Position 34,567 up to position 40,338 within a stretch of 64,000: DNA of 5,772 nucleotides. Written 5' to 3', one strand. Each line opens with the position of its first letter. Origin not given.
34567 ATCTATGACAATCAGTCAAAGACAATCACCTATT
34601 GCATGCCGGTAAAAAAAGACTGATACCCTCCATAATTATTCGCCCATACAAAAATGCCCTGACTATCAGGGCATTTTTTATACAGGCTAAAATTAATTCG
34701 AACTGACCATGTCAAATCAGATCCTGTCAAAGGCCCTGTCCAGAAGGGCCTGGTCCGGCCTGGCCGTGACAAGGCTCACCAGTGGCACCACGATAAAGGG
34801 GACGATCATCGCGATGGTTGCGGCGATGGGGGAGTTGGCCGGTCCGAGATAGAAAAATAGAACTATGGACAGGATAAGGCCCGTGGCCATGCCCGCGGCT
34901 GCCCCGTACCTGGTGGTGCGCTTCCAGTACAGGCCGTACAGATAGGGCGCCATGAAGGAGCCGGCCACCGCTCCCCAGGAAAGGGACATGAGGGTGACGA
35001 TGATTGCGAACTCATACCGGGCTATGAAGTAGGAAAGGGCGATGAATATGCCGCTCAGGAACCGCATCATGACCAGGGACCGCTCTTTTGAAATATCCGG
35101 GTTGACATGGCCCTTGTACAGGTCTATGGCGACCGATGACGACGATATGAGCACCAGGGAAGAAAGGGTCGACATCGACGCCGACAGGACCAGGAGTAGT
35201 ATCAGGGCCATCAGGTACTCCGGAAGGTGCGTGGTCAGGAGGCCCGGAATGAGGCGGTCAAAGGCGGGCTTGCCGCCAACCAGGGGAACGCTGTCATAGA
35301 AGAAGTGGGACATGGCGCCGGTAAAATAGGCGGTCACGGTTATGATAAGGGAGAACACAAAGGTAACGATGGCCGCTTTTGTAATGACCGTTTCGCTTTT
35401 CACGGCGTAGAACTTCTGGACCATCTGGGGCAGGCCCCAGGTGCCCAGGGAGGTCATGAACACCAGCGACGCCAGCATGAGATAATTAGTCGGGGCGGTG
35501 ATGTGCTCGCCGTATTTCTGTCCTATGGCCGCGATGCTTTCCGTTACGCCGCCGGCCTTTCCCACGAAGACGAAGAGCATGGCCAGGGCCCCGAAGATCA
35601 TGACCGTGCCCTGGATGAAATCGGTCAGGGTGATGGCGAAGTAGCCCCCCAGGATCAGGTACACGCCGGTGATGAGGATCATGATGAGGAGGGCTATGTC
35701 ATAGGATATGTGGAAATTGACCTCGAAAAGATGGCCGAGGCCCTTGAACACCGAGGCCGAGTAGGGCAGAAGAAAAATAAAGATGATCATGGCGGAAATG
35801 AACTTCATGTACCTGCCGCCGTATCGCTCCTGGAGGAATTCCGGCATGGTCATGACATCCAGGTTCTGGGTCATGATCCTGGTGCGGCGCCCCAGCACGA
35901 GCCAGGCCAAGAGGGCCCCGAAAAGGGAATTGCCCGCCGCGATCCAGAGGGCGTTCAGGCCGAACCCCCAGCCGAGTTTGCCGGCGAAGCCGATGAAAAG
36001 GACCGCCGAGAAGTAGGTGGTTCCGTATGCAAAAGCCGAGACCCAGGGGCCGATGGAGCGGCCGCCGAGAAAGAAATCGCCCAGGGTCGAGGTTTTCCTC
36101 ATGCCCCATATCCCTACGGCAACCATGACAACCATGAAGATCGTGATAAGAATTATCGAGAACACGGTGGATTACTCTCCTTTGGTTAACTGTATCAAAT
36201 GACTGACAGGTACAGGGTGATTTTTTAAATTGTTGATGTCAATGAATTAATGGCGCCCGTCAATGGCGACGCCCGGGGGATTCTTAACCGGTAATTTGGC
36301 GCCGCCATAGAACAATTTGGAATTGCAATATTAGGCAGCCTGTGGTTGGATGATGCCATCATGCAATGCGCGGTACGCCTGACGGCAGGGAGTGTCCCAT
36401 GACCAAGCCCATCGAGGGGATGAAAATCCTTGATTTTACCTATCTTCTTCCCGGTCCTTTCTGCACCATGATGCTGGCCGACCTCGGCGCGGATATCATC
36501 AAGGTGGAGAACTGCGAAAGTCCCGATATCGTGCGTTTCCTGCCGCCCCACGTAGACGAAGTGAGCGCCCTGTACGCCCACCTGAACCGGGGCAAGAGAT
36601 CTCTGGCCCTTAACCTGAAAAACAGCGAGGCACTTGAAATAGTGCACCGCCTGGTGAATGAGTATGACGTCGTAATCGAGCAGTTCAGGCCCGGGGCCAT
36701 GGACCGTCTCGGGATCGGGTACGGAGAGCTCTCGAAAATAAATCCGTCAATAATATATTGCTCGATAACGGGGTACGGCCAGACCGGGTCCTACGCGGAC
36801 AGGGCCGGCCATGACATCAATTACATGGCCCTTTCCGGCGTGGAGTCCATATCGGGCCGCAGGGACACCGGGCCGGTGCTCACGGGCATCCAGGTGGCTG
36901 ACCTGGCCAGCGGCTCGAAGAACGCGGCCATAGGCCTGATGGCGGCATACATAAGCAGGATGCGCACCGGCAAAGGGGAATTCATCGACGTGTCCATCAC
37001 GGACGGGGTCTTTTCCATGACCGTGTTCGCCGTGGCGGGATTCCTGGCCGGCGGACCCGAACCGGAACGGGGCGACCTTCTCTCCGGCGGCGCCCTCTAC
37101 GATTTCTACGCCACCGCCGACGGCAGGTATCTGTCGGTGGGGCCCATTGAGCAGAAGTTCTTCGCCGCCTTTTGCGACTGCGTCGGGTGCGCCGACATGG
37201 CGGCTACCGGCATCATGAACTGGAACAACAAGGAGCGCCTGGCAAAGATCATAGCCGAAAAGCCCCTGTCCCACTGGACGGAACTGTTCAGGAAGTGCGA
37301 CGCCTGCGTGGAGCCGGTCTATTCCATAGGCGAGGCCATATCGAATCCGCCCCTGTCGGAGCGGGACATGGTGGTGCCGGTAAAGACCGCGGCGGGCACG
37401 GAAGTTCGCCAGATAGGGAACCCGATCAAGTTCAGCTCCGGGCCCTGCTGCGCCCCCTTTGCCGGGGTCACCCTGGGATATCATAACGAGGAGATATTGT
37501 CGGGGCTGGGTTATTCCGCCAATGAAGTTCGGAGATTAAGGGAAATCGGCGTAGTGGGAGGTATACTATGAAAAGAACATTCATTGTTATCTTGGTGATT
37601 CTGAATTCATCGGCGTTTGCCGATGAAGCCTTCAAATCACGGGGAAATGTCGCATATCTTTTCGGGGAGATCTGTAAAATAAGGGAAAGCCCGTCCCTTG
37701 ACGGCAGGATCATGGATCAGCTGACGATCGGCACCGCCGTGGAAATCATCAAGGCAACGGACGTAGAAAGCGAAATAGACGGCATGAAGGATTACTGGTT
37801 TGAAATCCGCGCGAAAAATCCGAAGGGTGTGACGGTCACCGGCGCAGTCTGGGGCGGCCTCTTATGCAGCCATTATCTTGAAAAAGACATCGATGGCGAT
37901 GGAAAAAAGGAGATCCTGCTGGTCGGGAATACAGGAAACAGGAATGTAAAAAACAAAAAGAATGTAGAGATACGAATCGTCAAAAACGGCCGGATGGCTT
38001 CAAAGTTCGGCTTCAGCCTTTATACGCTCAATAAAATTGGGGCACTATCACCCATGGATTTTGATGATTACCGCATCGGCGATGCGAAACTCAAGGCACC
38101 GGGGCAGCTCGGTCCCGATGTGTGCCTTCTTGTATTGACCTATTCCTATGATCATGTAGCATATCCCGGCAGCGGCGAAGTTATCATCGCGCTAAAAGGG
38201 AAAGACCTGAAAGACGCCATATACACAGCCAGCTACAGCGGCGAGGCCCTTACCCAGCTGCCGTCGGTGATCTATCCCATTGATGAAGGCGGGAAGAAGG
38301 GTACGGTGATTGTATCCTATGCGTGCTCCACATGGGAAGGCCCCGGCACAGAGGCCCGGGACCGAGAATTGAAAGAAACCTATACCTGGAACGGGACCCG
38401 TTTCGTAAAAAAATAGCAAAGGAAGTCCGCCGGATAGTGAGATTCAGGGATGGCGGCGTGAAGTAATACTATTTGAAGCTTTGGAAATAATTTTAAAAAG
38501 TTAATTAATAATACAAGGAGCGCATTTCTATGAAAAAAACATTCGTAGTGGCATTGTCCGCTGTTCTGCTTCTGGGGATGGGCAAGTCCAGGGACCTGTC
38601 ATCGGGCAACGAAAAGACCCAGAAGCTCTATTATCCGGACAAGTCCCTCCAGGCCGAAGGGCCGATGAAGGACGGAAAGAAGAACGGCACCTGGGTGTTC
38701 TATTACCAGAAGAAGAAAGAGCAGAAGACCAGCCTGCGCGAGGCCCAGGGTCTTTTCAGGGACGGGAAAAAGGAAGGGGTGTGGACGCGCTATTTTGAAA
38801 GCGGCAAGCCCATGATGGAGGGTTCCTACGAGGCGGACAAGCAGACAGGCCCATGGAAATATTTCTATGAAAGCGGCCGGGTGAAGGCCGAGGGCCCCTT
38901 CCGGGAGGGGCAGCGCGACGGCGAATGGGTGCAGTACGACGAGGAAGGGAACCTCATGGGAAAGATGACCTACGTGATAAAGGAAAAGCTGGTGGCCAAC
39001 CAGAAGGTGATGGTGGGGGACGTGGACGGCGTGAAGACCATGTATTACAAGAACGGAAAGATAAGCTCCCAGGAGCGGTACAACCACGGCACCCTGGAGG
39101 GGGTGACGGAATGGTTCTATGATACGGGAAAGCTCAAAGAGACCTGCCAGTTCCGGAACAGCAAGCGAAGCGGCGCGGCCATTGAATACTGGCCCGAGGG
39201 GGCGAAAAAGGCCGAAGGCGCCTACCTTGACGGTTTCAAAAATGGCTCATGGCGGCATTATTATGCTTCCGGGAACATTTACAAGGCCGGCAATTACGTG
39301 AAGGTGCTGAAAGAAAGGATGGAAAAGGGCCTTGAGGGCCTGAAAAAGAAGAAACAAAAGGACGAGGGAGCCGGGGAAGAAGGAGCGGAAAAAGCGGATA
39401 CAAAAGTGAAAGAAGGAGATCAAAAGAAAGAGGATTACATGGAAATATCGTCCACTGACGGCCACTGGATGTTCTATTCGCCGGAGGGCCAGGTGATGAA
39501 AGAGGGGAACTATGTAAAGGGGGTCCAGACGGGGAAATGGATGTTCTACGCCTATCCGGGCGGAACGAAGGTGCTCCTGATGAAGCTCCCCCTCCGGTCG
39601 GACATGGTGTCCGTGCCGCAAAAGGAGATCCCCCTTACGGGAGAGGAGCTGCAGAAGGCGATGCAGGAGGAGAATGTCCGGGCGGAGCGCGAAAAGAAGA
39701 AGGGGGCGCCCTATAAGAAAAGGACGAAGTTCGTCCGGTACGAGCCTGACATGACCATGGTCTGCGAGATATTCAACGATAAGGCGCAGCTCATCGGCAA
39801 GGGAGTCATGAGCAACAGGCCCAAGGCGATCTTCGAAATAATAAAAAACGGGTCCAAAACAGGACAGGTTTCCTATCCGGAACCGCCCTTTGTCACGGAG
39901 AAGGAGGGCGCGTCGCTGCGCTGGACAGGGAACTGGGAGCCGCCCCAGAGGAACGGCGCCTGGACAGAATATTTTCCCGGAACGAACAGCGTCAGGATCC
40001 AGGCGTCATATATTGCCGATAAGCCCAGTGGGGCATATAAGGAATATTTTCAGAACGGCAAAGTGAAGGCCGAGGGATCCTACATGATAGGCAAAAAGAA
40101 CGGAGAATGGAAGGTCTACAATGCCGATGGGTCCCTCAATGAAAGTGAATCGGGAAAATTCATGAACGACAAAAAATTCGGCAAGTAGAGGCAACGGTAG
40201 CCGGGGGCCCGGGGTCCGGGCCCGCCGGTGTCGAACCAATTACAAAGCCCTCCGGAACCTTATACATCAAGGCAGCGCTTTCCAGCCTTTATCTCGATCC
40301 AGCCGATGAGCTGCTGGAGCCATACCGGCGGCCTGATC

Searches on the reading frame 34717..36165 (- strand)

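Call 62: search_protein_families(library=pfam, proteins=[window:34717-36165:-], max_evalue=0.00001)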
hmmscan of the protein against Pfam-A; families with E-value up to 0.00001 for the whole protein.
window:34717-36165:- (482 aa): 1 family
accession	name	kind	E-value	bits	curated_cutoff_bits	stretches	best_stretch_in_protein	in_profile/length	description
PF00474.23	SSF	-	1.1e-59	202.8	22.8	1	31-429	1-406/406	Sodium:solute symporter family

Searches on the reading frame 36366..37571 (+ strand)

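Call 62: search_protein_families(library=pfam, proteins=[window:36366-37571:+], max_evalue=0.00001)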
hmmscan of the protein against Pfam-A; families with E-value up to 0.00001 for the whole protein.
window:36366-37571:+ (401 aa): 1 family
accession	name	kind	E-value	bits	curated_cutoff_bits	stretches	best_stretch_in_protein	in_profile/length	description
PF02515.22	CoA_transf_3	-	3.1e-98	329.7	23.3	1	17-361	2-353/366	CoA-transferase family III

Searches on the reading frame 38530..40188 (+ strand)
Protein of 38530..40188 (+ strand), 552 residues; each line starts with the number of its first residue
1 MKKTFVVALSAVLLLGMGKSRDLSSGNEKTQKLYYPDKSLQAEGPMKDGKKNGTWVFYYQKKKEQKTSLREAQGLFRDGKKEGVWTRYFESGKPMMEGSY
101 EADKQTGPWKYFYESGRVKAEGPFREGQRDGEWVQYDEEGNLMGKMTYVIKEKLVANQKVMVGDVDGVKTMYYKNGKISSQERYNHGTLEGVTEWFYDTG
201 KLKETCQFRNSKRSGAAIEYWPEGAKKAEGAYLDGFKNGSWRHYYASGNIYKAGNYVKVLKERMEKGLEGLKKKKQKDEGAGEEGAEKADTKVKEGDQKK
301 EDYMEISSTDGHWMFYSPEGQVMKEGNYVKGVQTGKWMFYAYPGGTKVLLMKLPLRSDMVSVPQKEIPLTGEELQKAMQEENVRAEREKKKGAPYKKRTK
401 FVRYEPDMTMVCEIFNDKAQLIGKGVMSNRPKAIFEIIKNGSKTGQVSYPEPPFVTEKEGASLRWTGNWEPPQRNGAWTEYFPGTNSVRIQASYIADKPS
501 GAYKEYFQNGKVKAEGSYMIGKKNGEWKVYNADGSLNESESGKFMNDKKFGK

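Call 62: search_protein_families(library=pfam, proteins=[window:38530-40188:+], max_evalue=0.00001)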
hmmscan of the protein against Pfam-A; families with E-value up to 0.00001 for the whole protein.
window:38530-40188:+ (552 aa): 1 family
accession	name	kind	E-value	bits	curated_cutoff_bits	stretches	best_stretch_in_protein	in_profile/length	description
PF07661.19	MORN_2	-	1.8e-35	117.2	29.6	0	189-210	1-22/22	MORN repeat variant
